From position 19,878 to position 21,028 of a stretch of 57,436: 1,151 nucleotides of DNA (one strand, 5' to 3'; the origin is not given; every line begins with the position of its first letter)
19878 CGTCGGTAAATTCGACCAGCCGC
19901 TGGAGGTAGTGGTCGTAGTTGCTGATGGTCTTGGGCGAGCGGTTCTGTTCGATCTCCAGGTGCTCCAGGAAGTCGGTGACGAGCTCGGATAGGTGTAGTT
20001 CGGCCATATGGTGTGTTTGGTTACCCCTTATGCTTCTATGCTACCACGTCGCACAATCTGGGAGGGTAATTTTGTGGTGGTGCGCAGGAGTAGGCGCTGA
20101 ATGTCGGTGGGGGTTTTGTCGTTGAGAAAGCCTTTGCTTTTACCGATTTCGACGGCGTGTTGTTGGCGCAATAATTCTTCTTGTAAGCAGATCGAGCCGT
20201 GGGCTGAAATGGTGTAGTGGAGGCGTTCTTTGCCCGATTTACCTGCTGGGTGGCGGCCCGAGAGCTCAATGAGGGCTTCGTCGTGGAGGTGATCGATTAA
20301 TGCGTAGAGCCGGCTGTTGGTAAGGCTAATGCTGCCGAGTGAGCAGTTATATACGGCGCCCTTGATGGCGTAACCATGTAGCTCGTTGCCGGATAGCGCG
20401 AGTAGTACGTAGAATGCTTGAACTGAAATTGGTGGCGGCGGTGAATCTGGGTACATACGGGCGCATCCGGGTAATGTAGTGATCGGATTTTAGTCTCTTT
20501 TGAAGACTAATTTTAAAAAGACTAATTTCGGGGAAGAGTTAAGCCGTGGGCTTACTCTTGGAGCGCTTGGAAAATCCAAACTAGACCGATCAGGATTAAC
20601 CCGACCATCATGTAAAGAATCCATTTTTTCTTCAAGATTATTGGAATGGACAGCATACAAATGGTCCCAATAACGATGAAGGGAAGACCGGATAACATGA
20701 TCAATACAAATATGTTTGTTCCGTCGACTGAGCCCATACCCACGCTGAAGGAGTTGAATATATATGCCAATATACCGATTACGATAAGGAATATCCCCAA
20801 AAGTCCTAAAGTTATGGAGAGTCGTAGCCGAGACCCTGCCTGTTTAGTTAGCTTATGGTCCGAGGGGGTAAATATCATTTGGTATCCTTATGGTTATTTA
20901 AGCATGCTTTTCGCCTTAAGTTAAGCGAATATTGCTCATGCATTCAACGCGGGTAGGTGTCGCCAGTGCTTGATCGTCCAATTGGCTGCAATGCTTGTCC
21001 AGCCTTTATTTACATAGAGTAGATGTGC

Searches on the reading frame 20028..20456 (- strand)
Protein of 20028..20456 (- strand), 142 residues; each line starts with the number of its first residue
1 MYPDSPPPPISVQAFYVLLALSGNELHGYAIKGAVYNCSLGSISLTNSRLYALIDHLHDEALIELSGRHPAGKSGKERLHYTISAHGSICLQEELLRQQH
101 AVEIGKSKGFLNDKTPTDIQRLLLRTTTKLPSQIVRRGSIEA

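Call 12: search_protein_families(library=pfam, proteins=[window:20028-20456:-], max_evalue=0.01)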
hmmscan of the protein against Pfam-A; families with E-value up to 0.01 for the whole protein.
window:20028-20456:- (142 aa): 1 family
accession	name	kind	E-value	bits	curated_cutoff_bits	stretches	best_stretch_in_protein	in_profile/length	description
PF03551.20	PadR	-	2.6e-07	31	27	1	17-92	1-74/75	Transcriptional regulator PadR-like family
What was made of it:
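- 20028..20456 (-): padR, encoding a 142-aa PadR-family winged-helix regulator. Pfam PF03551 31.0 bits against a cutoff of 27 (call 12).
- Checked: The PadR gene (20028-20456, -; Pfam PadR 31.0 bits, cutoff 27) and the Xer-like gene (19060-20007, -) are as described (call 12).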

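Call 14: find_encoding_contigs(protein=window:20028-20456:-, flank=10000, max_places=10)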
Protein window:20028-20456:- (142 aa): 1 contig read that carries it; 1 place shown.
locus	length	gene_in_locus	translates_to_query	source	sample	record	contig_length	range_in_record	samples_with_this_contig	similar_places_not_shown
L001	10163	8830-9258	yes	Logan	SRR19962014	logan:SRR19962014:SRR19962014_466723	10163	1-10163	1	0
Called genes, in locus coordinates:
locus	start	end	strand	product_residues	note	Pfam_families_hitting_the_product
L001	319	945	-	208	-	-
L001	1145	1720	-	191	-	PF01928:CYTH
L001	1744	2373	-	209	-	PF00334:NDK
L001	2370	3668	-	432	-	PF00675:Peptidase_M16, PF05193:Peptidase_M16_C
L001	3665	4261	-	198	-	PF09335:VTT_dom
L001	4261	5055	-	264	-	PF02673:BacA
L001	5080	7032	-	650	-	PF04932:Wzy_C, PF00515:TPR_1 (faint), PF07719:TPR_2 (faint), PF13181:TPR_8 (faint), PF23914:TPR_CcmH_CycH (faint)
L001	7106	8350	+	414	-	PF01083:Cutinase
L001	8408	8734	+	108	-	-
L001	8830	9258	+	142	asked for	PF03551:PadR (weak)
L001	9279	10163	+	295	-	?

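Call 19: find_homologous_proteins(query=window:20028-20456:-, max_evalue=0.001)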
Query window:20028-20456:- (142 aa): 17 proteins with E <= 0.001 among 46 candidates.
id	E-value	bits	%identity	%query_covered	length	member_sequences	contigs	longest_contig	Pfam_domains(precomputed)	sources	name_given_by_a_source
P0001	9.2e-88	310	100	100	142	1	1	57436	PF03551.21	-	-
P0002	7.2e-59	216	83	81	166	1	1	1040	PF03551.21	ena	-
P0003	1.9e-58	215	77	93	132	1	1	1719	PF03551.21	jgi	jgi:DNA-binding PadR family transcriptional regulator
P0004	1.0e-54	203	76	87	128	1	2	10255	PF03551.21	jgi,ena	-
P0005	2.5e-53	198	74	89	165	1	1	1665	-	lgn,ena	-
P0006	1.6e-52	195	73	87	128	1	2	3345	PF03551.21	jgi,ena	-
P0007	1.8e-39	153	61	87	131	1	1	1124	PF03551.21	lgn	-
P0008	4.6e-37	145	68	76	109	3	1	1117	PF03551.21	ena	-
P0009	5.3e-34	135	57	83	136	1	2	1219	PF03551.21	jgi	jgi:DNA-binding PadR family transcriptional regulator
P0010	1.4e-31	128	54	90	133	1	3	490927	PF03551.21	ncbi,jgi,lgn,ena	-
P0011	1.9e-30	124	50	89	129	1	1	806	PF03551.21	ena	-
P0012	1.9e-28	117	48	87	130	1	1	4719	PF03551.21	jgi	jgi:DNA-binding PadR family transcriptional regulator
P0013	6.0e-28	116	50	90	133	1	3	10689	PF03551.21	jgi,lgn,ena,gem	-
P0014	3.2e-27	113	52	87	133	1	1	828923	PF03551.21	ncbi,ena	-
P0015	9.5e-26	109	49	79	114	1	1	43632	PF03551.21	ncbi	-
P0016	8.6e-24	102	47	82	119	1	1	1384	PF03551.21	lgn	-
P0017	1.1e-22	99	47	84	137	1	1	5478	PF03551.21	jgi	jgi:DNA-binding PadR family transcriptional regulator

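Call 20: find_encoding_contigs(protein=P0004, flank=10000, max_places=3)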
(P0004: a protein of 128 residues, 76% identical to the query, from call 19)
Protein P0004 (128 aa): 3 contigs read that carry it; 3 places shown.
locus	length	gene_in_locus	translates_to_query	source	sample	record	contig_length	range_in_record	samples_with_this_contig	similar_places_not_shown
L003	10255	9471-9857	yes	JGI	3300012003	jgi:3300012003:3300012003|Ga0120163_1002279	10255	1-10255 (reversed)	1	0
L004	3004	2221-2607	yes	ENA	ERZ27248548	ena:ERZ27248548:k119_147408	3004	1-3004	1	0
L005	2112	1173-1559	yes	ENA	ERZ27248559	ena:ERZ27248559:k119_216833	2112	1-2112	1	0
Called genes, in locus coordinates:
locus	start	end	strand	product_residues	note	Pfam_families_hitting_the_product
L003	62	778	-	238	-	-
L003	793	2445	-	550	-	PF00005:ABC_tran, PF02463:SMC_N (faint), PF03193:RsgA_GTPase (faint), PF13175:AAA_15 (faint), PF13476:AAA_23 (faint), PF13555:AAA_29 (faint), PF00004:AAA (faint), PF00005:ABC_tran, +8 more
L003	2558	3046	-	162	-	PF00334:NDK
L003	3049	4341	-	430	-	PF00675:Peptidase_M16, PF05193:Peptidase_M16_C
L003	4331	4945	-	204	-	PF09335:VTT_dom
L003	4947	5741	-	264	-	PF02673:BacA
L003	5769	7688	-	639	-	PF04932:Wzy_C, PF07719:TPR_2 (faint)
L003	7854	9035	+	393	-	PF01083:Cutinase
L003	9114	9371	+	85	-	-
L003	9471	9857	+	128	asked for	PF03551:PadR (weak)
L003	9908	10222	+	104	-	-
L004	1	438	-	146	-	?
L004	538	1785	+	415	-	PF01083:Cutinase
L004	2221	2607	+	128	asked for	PF03551:PadR (weak)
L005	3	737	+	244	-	?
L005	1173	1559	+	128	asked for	PF03551:PadR (weak)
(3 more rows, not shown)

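Call 21: find_encoding_contigs(protein=P0010, flank=10000, max_places=3)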
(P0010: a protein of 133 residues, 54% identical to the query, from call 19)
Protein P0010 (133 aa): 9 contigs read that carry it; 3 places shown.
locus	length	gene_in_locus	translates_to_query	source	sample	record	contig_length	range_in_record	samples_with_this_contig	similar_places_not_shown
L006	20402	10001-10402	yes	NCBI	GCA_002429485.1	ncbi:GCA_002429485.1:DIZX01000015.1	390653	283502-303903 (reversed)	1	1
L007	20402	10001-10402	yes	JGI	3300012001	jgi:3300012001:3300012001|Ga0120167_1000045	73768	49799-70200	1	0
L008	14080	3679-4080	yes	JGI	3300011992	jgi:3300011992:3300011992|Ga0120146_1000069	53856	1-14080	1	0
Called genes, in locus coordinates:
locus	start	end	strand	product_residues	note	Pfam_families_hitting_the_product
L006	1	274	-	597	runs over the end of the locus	PF12229:PG_binding_4, PF04294:VanW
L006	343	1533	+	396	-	PF08442:ATP-grasp_2 (faint), PF24948:Citrate_synth_N, PF16114:Citrate_bind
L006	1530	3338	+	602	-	PF00549:Ligase_CoA, PF13607:Succ_CoA_lig, PF00285:Citrate_synt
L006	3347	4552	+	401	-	PF00232:Glyco_hydro_1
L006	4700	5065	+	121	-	-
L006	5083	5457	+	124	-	-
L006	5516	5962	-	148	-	PF13470:PIN_3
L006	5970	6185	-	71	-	-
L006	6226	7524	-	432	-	PF00155:Aminotran_1_2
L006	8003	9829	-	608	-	PF13522:GATase_6, PF13537:GATase_7, PF01380:SIS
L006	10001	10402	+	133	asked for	PF03551:PadR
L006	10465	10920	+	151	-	PF01050:MannoseP_isomer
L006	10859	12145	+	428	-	PF01757:Acyl_transf_3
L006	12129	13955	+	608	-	PF13205:Big_5 (faint), PF13529:Peptidase_C39_2 (faint), PF17964:Big_10 (faint)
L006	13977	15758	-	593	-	-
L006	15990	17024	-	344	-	PF00483:NTP_transferase, PF12804:NTP_transf_3 (weak), PF22640:ManC_GMP_beta-helix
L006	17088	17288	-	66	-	-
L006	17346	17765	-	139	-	-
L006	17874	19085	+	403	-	PF01757:Acyl_transf_3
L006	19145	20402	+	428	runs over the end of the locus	PF01757:Acyl_transf_3, PF04235:DUF418 (weak)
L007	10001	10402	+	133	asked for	PF03551:PadR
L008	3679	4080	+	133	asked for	PF03551:PadR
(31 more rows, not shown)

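Call 22: find_encoding_contigs(protein=P0014, flank=10000, max_places=3)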
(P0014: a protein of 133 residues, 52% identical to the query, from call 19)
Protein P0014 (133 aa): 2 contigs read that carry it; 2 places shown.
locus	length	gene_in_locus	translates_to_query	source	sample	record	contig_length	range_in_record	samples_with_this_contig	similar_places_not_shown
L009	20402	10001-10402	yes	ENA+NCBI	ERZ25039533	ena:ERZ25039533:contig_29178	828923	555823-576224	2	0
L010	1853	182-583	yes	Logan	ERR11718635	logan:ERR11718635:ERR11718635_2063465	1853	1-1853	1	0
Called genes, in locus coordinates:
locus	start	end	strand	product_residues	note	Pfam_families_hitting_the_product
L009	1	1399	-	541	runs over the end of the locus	PF01565:FAD_binding_4, PF02913:FAD-oxidase_C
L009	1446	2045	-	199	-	PF12917:YfbR-like (weak), PF13023:HD_3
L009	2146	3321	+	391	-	PF13685:Fe-ADH_2 (weak), PF01761:DHQ_synthase, PF24621:DHQS_C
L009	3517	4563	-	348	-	-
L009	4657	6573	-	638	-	PF04041:Glyco_hydro_130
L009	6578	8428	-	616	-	PF04041:Glyco_hydro_130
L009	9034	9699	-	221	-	PF02585:PIG-L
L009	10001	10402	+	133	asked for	PF03551:PadR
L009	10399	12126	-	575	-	PF00496:SBP_bac_5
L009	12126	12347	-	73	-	PF03840:SecG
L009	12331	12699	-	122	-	PF04020:Phage_holin_4_2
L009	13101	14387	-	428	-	PF05195:AMP_N, PF00557:Peptidase_M24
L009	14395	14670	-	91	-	PF12840:HTH_20, PF01022:HTH_5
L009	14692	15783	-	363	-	PF00348:polyprenyl_synt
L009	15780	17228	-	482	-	PF01541:GIY-YIG (weak), PF27096:UvrC_M, PF02151:UVR, PF08459:UvrC_RNaseH_dom, PF14520:HHH_5 (weak)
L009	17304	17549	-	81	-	PF10685:KGG (faint)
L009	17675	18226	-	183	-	-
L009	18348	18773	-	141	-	-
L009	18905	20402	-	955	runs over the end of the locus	PF00005:ABC_tran (faint), PF02463:SMC_N (faint), PF03193:RsgA_GTPase (faint), PF13191:AAA_16 (faint), PF13304:AAA_21 (faint), PF13555:AAA_29 (faint), PF17760:UvrA_inter, PF17755:UvrA_DNA-bind, +1 more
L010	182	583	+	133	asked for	PF03551:PadR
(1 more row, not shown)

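Call 23: find_encoding_contigs(protein=P0015, flank=10000, max_places=3)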
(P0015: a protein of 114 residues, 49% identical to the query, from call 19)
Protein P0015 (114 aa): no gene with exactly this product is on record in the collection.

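Call 36: search_protein_families(library=pfam, proteins=[L003:9908-10222:+, L003:9114-9371:+], max_evalue=0.1)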
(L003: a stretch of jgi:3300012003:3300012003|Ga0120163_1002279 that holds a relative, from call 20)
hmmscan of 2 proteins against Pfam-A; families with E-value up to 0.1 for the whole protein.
L003:9908-10222:+ (104 aa): 0 families

L003:9114-9371:+ (85 aa): 2 families
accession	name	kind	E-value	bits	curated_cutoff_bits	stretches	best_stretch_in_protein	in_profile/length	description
PF22643.2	NagA_N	-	0.064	13.9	27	1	24-39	7-22/51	NagA composite domain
PF20712.2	CyanoTRADDas_TM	-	0.098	13.2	24.3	0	5-28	8-31/68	Cyanobacterial TRADD-N associated 2-Transmembrane domain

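Call 53: find_encoding_contigs(protein=P0002, flank=10000, max_places=2)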
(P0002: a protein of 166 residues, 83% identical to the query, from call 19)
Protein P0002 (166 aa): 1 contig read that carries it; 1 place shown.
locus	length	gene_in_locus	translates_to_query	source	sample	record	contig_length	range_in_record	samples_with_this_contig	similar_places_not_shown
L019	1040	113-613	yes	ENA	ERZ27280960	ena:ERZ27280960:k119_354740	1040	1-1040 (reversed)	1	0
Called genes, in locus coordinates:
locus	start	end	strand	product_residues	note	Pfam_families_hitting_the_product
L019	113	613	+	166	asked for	PF03551:PadR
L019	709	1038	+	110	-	?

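Call 57: search_protein_families(library=ncbifam, proteins=[window:20028-20456:-], max_evalue=0.001)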
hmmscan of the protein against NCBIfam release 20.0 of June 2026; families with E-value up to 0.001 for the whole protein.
window:20028-20456:- (142 aa): 1 family
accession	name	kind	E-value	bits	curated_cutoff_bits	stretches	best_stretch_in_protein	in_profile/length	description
TIGR03433.1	padR_acidobact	paralog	2.2e-06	27.7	101.8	1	16-99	8-89/101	PadR family transcriptional regulator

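Call 60: find_encoding_contigs(protein=P0005, flank=3000, max_places=1)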
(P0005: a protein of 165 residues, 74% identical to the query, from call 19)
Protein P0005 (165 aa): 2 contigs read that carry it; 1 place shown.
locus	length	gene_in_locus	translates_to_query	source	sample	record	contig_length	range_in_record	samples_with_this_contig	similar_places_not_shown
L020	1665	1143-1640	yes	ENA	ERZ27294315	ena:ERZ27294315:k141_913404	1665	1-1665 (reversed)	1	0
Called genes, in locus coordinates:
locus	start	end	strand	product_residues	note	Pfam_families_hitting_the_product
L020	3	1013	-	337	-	?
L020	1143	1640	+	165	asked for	-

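Call 61: find_encoding_contigs(protein=P0007, flank=3000, max_places=1)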
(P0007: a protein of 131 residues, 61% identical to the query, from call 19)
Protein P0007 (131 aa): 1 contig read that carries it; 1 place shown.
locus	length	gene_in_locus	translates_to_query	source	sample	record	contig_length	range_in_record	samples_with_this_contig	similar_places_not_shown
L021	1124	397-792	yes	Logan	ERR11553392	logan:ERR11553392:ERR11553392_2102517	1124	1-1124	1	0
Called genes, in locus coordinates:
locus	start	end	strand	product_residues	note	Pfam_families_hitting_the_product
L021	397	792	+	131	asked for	PF03551:PadR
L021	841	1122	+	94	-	?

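Call 76: search_solved_structures(query=window:20028-20456:-, max_evalue=0.01, show_alignments=1)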
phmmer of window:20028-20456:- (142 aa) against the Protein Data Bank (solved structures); distinct sequences matched with E-value up to 0.01: 1.
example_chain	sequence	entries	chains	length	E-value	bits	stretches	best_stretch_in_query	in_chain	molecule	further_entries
9qbc_A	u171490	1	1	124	0.008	19.8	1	17-94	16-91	PadR-family transcriptional regulator PadR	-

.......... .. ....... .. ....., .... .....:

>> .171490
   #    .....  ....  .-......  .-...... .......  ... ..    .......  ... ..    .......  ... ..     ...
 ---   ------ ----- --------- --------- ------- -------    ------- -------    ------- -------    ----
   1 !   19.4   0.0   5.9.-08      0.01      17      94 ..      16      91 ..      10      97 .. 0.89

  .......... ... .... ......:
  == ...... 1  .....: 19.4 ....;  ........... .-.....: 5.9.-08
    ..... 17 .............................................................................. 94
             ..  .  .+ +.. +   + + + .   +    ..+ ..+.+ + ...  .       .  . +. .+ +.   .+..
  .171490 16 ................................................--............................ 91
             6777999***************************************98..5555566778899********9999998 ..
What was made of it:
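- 20028..20456 (-): PDB PadR 9qbc, E=0.008 (call 76).
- On PadR-family transcriptional regulator (Pfam PF03551): Only a sequence alignment to the PDB PadR 9qbc, residues 17-94, E=0.008 (call 76).
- Closest known: LmrR of Lactococcus lactis. Different: Identity to solved PadR proteins is low (E=0.008, call 76).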

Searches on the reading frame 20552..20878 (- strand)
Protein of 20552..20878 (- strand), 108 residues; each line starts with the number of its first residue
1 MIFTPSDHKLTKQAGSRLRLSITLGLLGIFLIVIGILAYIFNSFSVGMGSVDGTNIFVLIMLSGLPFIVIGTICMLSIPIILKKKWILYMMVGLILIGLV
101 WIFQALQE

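Call 12: search_protein_families(library=pfam, proteins=[window:20552-20878:-], max_evalue=0.01)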
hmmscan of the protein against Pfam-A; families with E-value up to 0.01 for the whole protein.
window:20552-20878:- (108 aa): 1 family
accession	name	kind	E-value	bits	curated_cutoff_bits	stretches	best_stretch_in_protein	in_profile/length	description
PF25592.1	DUF7937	-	0.0079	15.5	31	1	10-104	129-224/402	Domain of unknown function (DUF7937)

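Call 57: search_protein_families(library=ncbifam, proteins=[window:20552-20878:-], max_evalue=0.001)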
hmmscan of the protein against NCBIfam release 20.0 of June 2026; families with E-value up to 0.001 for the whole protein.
window:20552-20878:- (108 aa): 0 families

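Call 78: search_protein_families(library=phrogs, proteins=[window:20552-20878:-], max_evalue=0.01)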
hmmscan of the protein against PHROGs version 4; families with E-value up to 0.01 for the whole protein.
window:20552-20878:- (108 aa): 0 families
